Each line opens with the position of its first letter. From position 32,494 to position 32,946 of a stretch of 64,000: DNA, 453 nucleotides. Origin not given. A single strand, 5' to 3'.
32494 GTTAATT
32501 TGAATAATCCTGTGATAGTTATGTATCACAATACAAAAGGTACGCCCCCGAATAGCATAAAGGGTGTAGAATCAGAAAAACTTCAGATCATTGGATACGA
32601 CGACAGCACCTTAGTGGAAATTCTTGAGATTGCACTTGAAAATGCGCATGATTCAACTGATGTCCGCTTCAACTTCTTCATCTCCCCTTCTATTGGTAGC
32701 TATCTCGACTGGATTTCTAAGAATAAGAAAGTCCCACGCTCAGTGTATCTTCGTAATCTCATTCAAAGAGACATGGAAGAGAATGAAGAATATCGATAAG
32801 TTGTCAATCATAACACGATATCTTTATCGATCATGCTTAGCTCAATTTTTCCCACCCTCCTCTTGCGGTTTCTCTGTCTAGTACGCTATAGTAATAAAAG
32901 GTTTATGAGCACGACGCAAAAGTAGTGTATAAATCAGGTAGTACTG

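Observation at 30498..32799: AT-rich three-gene island inside the type IV pilus locus: two divergent NDT-like::RHH paralogs flank a putative nucleosidase-like gene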

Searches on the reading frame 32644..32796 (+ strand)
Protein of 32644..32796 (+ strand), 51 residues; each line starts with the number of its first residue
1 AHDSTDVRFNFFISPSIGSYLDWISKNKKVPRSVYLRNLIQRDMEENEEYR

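Call 39: search_solved_structures(query=A3, max_evalue=10, show_alignments=3)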
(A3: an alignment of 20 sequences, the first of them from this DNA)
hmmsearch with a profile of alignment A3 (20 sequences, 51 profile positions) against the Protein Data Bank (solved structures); distinct sequences matched with E-value up to 10: 2.
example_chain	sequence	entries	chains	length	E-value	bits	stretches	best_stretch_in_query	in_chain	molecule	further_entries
7by2_A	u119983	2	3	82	0.21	14.5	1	18-46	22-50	CopG family transcriptional regulator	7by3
2k5j_A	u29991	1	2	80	1.6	11.7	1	13-42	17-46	uncharacterized protein yiiF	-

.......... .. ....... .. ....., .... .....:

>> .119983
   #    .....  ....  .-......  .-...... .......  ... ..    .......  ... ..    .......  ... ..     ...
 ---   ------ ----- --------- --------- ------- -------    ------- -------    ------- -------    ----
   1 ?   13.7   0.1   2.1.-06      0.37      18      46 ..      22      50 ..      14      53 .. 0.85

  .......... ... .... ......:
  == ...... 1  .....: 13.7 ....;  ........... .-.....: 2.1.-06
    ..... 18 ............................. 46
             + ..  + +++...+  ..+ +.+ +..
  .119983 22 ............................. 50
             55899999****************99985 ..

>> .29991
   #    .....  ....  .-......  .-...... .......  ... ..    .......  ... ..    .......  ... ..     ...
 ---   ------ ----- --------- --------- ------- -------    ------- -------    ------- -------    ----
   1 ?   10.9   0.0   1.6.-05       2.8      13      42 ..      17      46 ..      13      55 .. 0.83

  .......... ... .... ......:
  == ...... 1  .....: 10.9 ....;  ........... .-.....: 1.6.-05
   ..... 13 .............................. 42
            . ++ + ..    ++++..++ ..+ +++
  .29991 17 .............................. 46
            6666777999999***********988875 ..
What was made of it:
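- On Ribbon-helix-helix (CopG/Arc/MetJ) DNA-binding domains: The only PDB hits are the CopG-family regulator 7by2 (E 0.21) and YiiF 2k5j (E 1.6) (call 39).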

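Call 40: search_protein_families(library=pfam, alignment_id=A3, max_evalue=10)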
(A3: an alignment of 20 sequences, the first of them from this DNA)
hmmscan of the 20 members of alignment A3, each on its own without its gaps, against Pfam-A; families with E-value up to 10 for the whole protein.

A. member 1, seq(50 aa): 1 family
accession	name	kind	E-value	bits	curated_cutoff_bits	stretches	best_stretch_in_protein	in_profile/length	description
PF12651.13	RHH_3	-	0.12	12.9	21.6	1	6-36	3-33/44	Ribbon-helix-helix domain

B. families by the number of members that match (of 20 scanned): 5 families
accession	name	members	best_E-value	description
PF12651.13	RHH_3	11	0.0019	Ribbon-helix-helix domain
PF09373.15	PMBR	2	0.058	Pseudomurein-binding repeat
PF04158.19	Sof1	2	0.071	Sof1-like domain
PF24339.2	OB_DEPS-1_3rd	1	0.084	P-granule-associated protein DEPS-1, third OB-fold domain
PF06636.16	DUF1157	1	0.085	Protein of unknown function (DUF1157)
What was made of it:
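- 32236..32799 (+): Gene C: DNPH1-like domain (32236 to about 32655) plus the canonical RHH (about 32656-32796). It is 'E-type': Glu82 occupies the DNPH1 nucleophile position, Asp76 the Ser87 position, and there is no Arg in the N-terminal loop. RHH evidence is in calls 39, 40.
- On Ribbon-helix-helix (CopG/Arc/MetJ) DNA-binding domains: Pfam RHH_3 matches 11 of 20 members, best E 0.0019, below the threshold (call 40).
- The only PDB hits of the C-terminal profile are RHH proteins, and Pfam RHH_3 matches 11 of 20 members (calls 39, 40).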

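Call 79: search_protein_representatives(protein=window:32644-32796:+)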
Query: 51 residues. Proteins with E-value up to 0.001 (for the whole library): 162; up to 1e-10: 62; up to 1e-30: 0. The best 150 are listed.
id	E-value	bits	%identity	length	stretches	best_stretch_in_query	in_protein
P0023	3.6e-19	82.6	80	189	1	2-50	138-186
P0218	1.5e-17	77.5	73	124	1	3-51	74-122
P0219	2.3e-17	77.0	71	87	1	3-50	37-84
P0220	1.1e-15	71.7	68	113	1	4-50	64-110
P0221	1.6e-15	71.3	74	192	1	4-50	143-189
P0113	2.6e-15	70.6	69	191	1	3-50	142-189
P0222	3.0e-15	70.4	63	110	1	1-51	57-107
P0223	4.7e-15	69.8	70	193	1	4-50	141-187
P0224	5.9e-15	69.5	66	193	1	2-51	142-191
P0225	8.6e-15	69.0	67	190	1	1-51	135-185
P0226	8.7e-15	69.0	65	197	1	3-50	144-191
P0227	1.2e-14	68.6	66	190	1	1-50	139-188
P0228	1.4e-14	68.4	63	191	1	1-51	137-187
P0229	2.7e-14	67.4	60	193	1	2-48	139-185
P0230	2.9e-14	67.4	62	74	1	3-50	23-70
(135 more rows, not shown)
